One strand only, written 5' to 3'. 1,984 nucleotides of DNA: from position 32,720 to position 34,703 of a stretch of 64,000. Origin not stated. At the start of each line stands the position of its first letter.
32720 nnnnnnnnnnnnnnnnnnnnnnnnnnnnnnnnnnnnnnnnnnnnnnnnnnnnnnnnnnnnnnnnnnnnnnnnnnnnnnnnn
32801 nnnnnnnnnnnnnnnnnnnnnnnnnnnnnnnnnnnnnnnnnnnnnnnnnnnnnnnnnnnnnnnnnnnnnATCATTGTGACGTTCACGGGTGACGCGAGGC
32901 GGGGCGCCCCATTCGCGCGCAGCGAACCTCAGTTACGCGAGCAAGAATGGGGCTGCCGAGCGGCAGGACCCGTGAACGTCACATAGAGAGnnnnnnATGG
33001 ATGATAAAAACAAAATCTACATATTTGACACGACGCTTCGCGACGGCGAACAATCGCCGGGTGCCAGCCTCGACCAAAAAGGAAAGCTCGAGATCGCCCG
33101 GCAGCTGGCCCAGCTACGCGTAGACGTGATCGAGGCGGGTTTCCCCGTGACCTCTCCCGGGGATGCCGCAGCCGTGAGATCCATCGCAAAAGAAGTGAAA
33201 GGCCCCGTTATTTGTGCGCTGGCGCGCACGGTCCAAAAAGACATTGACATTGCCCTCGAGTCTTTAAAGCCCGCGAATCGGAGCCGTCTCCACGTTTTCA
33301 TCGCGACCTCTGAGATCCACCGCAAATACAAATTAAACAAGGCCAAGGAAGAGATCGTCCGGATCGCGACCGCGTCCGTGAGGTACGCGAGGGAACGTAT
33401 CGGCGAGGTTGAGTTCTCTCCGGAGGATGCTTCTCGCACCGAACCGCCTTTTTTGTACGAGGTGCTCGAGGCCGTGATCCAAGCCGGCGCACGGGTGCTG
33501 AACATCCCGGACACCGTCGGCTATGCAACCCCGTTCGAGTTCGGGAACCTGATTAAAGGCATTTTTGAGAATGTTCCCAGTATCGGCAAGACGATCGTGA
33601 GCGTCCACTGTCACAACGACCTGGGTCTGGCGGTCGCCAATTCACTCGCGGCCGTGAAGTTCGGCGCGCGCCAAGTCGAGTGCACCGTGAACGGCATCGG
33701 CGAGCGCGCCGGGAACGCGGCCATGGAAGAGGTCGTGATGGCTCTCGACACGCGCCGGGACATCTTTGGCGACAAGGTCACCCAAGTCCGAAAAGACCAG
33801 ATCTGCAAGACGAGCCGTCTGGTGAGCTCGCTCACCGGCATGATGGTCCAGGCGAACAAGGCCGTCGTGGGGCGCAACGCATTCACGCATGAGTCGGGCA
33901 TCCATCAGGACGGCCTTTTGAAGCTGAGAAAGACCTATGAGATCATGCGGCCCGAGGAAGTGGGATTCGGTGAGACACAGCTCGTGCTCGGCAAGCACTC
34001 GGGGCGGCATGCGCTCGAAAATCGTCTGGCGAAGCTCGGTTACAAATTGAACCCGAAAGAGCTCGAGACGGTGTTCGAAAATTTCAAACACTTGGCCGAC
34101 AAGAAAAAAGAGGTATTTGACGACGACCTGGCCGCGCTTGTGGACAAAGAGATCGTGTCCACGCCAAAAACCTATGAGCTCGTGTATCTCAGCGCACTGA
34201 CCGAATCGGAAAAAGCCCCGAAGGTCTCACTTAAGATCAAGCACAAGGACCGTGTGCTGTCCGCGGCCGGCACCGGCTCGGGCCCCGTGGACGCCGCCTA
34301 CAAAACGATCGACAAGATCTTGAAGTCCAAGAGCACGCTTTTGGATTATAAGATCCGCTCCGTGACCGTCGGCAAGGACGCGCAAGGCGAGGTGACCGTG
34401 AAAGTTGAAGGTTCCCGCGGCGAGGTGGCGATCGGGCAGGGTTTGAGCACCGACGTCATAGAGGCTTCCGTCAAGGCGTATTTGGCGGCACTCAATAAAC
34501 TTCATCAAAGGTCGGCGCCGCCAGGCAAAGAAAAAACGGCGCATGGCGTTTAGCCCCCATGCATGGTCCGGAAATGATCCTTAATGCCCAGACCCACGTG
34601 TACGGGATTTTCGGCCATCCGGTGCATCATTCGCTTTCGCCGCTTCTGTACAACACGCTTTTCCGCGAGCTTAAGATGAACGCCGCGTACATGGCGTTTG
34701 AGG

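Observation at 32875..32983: Second type of nested-palindrome intergenic element between ilvC and leuA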

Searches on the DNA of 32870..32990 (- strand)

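Call 50: search_dna_similar(query=window:32870-32990:-, collection=plasmids, mode=distant, max_evalue=1, max_rows=20)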
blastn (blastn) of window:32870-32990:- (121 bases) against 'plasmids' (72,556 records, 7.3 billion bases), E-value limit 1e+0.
No match.

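Call 61: build_rna_model(alignment_id=A1, structure=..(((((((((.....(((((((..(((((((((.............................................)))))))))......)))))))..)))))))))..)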
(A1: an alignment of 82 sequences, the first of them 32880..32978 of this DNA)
Model R1 built from alignment A1 (82 sequences, 114 columns); structure: as given.
model positions 94; base pairs 25; branch points 0; effective number of sequences 7.24; information 0.608 bits per position. Calibrated on 0.2 Mb of random sequence (short: E-values are rough).
structure used (alignment columns):
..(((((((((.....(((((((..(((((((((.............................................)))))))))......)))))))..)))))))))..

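Call 62: search_with_rna_model(model_id=R1, source=window, filters=off, max_evalue=10, show_alignments=3)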
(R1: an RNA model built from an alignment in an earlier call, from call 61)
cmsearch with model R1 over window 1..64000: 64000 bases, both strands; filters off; matches with E-value up to 10: 10.
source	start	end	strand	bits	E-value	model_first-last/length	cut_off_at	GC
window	32880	32978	-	70.2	8e-14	1-94/94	no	0.7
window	42085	42131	+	37.3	2.1e-06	1-94/94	no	0.72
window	42085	42131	-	14.3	0.33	1-94/94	no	0.72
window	49378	49463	+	11.7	1.3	1-94/94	no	0.67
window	26471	26560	+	10.6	2.3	1-94/94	no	0.63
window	60041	60064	-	8.8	5.9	1-94/94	no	0.75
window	60041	60064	+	8.3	7.6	1-94/94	no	0.75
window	20514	20533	-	8.3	7.6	1-94/94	no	0.75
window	44827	44856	+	8.2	7.8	1-94/94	no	0.6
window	40255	40298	-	7.9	9.1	12-83/94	no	0.55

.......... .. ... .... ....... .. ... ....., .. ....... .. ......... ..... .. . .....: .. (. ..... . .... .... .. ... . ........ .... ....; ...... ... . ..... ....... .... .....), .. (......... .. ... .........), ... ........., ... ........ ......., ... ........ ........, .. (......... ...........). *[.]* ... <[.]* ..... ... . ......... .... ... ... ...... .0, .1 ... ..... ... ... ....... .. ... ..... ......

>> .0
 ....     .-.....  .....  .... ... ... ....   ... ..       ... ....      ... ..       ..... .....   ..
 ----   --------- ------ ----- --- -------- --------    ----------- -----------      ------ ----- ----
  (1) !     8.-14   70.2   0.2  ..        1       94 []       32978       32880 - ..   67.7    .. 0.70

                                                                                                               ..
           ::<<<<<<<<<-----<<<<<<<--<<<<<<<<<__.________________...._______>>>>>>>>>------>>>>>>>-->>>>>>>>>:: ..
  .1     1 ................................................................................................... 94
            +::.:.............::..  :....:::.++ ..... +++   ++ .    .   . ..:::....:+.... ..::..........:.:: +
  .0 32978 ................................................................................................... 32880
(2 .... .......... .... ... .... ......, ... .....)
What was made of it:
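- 32875..32983 (-): Full copy of the repeat (109 nt). Family orientation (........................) is on the minus strand, antisense to ilvC and leuA. Model R1 gives 70.2 bits at 32880-32978(-), but this copy was in the seed alignment (call 62).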

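Call 63: search_with_rna_model(model_id=R1, sources=[L118, L120, L001, L012, L017, L035, L042, L047, L064, L066, L067, L068, L073, L077, L079, L090, L091, L099, L101, L241, L014, L093, L111, L006, L031, L024, L082, L097, L100, L108, L095, L087, L061, L056, L025, L050], max_evalue=0.01)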
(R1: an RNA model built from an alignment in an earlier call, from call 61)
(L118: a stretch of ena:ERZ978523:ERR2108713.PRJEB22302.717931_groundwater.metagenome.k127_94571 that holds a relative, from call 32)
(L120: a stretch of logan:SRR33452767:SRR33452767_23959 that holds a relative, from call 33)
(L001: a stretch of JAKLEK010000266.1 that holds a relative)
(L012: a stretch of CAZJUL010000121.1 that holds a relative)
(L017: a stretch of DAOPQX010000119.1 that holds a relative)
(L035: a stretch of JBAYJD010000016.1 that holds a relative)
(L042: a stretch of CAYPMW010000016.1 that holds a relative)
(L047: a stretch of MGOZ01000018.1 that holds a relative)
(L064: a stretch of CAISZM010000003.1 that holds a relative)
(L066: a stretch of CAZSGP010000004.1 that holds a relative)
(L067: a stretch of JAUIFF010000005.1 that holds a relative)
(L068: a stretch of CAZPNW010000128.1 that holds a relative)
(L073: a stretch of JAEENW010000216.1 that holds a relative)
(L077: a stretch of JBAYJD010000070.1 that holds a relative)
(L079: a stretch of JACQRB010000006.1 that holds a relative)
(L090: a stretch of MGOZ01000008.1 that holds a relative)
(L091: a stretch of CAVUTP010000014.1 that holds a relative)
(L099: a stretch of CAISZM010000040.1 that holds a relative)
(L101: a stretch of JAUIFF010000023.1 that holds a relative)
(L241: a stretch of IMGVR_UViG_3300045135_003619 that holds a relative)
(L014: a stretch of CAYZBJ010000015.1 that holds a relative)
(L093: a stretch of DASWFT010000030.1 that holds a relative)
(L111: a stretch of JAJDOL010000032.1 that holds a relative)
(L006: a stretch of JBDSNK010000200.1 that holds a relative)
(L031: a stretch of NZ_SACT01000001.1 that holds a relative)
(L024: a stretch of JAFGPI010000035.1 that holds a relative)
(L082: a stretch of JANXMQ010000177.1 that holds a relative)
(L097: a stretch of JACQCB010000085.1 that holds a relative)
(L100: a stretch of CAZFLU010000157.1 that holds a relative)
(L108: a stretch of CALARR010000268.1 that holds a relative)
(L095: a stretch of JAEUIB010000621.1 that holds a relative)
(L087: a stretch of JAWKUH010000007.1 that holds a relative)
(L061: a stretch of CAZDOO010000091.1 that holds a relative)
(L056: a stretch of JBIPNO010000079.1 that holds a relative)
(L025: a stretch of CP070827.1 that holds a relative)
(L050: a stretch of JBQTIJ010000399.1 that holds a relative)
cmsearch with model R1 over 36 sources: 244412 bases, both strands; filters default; matches with E-value up to 0.01: 15.
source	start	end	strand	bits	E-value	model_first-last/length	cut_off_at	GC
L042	1537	1627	-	68.6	7.1e-13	1-94/94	no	0.54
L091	1779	1893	+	57.1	2.8e-10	1-94/94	no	0.74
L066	1023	1107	+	54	1.4e-09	1-94/94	no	0.66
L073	7425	7517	-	49.5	1.4e-08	1-94/94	no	0.77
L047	401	483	+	47.3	4.6e-08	1-94/94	no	0.69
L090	4614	4696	-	46.8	5.9e-08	1-94/94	no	0.67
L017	1223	1380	+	42.6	5.2e-07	1-94/94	no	0.73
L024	4928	5014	-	35.6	2e-05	1-94/94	no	0.79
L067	3843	4007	-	33.3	6.6e-05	1-94/94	no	0.67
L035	1449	1585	-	33.3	6.6e-05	1-94/94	no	0.69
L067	3522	3685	-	32.2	0.00012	1-94/94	no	0.68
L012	1705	1847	-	32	0.00013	1-94/94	no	0.67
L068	4568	4738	+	30.9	0.00023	1-94/94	no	0.63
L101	4837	5002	-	27.7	0.0012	1-94/94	no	0.68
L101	4569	4733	-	24.6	0.0061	1-94/94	no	0.68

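Call 98: search_with_rna_model(model_id=R1, sources=[L242, L243, L244], max_evalue=10, filters=off)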
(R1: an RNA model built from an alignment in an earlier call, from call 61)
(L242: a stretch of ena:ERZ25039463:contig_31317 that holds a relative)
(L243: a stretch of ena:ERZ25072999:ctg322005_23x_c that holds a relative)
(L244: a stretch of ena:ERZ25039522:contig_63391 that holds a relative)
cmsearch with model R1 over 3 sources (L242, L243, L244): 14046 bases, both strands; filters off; matches with E-value up to 10: 22.
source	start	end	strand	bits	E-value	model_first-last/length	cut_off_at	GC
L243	4395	4451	-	7.6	2.3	1-94/94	no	0.46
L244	1267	1338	-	7.3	2.8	17-82/94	no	0.72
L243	4395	4451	+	7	3.2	1-94/94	no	0.46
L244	1221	1252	+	6.9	3.3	1-94/94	no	0.81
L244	1221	1252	-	6.9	3.3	1-94/94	no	0.81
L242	3875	3912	-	6.7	3.7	1-94/94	no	0.76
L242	61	85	-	6.5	4.1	1-94/94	no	0.68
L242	3875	3912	+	6.5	4.2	1-94/94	no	0.76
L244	3489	3512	-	6.4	4.4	1-94/94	no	0.83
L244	1664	1709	-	6.4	4.4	1-94/94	no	0.7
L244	2919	2944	-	6.1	5.3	1-94/94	no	0.85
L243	2049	2074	-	6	5.3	1-94/94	no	0.62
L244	2919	2944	+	5.9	5.7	1-94/94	no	0.85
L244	350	382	+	5.7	6.3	1-94/94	no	0.7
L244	2783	2847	+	5.6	6.7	18-80/94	no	0.77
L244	611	675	-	5.4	7.4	1-94/94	no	0.71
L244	611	675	+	5.4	7.4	1-94/94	no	0.71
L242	3330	3393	+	5.4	7.4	1-94/94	no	0.66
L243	2524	2585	-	5.4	7.6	1-94/94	no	0.55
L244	3489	3512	+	5.3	7.8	1-94/94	no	0.83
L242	840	865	+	5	9.1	1-94/94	no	0.65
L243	2049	2074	+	5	9.3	1-94/94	no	0.62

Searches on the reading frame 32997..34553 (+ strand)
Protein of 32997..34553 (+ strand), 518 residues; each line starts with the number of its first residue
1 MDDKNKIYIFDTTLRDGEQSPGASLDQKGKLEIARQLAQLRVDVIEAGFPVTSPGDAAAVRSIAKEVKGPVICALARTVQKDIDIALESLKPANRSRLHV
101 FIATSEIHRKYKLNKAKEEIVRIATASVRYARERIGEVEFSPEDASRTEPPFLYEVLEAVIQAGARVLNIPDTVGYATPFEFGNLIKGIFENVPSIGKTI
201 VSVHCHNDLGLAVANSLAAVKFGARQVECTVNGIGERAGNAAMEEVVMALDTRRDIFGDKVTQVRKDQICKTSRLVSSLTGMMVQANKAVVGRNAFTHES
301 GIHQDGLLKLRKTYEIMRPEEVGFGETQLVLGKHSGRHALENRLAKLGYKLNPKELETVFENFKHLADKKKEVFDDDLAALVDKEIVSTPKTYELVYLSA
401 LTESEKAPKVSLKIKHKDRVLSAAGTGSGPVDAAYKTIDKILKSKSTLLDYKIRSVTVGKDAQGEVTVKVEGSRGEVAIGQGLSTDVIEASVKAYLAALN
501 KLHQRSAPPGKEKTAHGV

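Call 17: find_encoding_contigs(protein=window:32997-34553:+, flank=3000, max_places=6)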
Protein window:32997-34553:+ (518 aa): no gene with exactly this product is on record in the collection.

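Call 30: find_homologous_proteins(query=window:32997-34553:+, max_evalue=1e-100)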
Query window:32997-34553:+ (518 aa): 8000 proteins with E <= 1e-100 among 8000 candidates; the best 120 are listed.
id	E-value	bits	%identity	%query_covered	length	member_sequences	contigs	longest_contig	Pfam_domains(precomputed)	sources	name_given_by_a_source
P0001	0.0e+0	1125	100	100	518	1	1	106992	PF22617.2,PF00682.26,PF08502.16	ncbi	-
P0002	3.1e-282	955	84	100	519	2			PF22617.2,PF00682.26,PF08502.16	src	-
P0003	3.6e-282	954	84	100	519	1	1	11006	PF22617.2,PF00682.26,PF08502.16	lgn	-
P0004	6.7e-278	940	85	97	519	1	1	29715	PF22617.2,PF00682.26,PF08502.16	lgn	-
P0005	3.1e-277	938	82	100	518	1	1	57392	PF22617.2,PF00682.26,PF08502.16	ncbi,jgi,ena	-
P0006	4.4e-277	938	82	100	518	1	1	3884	PF22617.2,PF00682.26,PF08502.16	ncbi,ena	-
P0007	9.3e-276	933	82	100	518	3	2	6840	PF22617.2,PF00682.26,PF08502.16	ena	-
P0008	1.1e-274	930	83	97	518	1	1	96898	PF22617.2,PF00682.26,PF08502.16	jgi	jgi:2-isopropylmalate synthase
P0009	5.9e-274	927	81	100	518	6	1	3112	PF22617.2,PF00682.26,PF08502.16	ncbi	-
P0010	6.0e-274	927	81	100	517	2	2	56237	PF22617.2,PF00682.26,PF08502.16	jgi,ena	-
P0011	8.9e-274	927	81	100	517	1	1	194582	PF22617.2,PF00682.26,PF08502.16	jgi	jgi:2-isopropylmalate synthase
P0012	2.0e-273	926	81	100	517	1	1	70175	PF22617.2,PF00682.26,PF08502.16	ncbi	-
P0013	2.1e-273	925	80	100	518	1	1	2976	PF22617.2,PF00682.26,PF08502.16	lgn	-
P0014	9.7e-273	923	82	100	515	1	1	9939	PF22617.2,PF00682.26,PF08502.16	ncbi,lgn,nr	ncbi:MAG: 2-isopropylmalate synthase [Candidatus Omnitrophica bacterium]|nr:2-isopropylmalate syntha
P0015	1.1e-271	920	81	100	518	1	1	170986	PF22617.2,PF00682.26,PF08502.16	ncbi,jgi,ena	-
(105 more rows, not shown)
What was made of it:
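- On Rickettsia palindromic elements: The host here is Omnitrophota (call 30).
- The window itself is Omnitrophota by LeuA relatives (call 30).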

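Call 31: find_encoding_contigs(protein=P0001, flank=10000, max_places=3)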
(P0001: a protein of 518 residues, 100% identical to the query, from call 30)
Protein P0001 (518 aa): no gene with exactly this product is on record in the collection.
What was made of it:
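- Tried and rejected: It could not be fetched by protein look-up (calls 17, 31).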

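Call 32: find_encoding_contigs(protein=P0005, flank=3000, max_places=2)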
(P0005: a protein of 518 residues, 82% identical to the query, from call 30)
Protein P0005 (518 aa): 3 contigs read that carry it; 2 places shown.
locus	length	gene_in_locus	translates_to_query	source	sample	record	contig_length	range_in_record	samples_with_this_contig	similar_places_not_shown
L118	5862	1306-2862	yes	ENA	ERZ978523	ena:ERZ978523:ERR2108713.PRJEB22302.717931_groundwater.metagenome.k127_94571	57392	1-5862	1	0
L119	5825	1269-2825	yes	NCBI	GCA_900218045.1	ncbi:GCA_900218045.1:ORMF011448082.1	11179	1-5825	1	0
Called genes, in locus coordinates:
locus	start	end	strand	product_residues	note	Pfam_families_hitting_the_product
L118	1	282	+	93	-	?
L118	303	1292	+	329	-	PF02826:2-Hacid_dh_C (weak), PF07991:KARI_N, PF01450:KARI_C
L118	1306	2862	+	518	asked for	PF00682:HMGL-like, PF22617:HCS_D2, PF08502:LeuA_dimer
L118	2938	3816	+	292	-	PF08501:Shikimate_dh_N, PF01488:Shikimate_DH, PF18317:SDH_C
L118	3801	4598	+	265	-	PF06750:A24_N_bact, PF01478:Peptidase_A24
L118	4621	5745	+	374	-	PF01264:Chorismate_synt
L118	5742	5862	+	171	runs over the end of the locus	PF13238:AAA_18, PF01202:SKI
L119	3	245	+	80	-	?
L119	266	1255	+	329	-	PF02826:2-Hacid_dh_C (weak), PF07991:KARI_N, PF01450:KARI_C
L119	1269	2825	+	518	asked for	PF00682:HMGL-like, PF22617:HCS_D2, PF08502:LeuA_dimer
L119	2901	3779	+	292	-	PF08501:Shikimate_dh_N, PF01488:Shikimate_DH, PF18317:SDH_C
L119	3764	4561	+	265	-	PF06750:A24_N_bact, PF01478:Peptidase_A24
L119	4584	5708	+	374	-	PF01264:Chorismate_synt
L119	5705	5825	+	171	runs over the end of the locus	PF13238:AAA_18, PF01202:SKI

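Call 33: find_encoding_contigs(protein=P0004, flank=3000, max_places=2)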
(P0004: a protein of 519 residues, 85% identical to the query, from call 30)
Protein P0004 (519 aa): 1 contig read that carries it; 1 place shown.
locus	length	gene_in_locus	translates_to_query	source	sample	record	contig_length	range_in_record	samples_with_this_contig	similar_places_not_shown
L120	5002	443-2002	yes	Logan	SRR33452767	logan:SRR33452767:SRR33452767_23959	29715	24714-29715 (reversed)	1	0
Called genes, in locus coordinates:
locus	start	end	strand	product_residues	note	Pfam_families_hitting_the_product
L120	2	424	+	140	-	?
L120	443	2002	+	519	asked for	PF00682:HMGL-like, PF22617:HCS_D2, PF08502:LeuA_dimer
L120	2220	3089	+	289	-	PF08501:Shikimate_dh_N, PF01488:Shikimate_DH (weak), PF18317:SDH_C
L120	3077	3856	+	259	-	PF06750:A24_N_bact, PF01478:Peptidase_A24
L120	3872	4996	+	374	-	PF01264:Chorismate_synt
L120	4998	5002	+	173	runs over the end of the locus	PF00004:AAA (faint), PF13238:AAA_18 (weak), PF01202:SKI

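Call 103: search_protein_families(library=pfam, proteins=[window:32997-34550:+], max_evalue=0.00001)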
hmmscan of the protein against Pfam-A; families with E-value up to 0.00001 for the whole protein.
window:32997-34550:+ (518 aa): 3 families
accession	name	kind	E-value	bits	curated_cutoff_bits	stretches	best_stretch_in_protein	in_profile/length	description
PF00682.25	HMGL-like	-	6.1e-94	314.7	29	1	6-276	1-260/260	HMGL-like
PF08502.15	LeuA_dimer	-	4.8e-35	120.8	24.9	1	372-502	1-130/131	LeuA allosteric (dimerisation) domain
PF22617.1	HCS_D2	-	1.2e-30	106.1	27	1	290-371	1-82/82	Homocitrate synthase post-HMGL domain-like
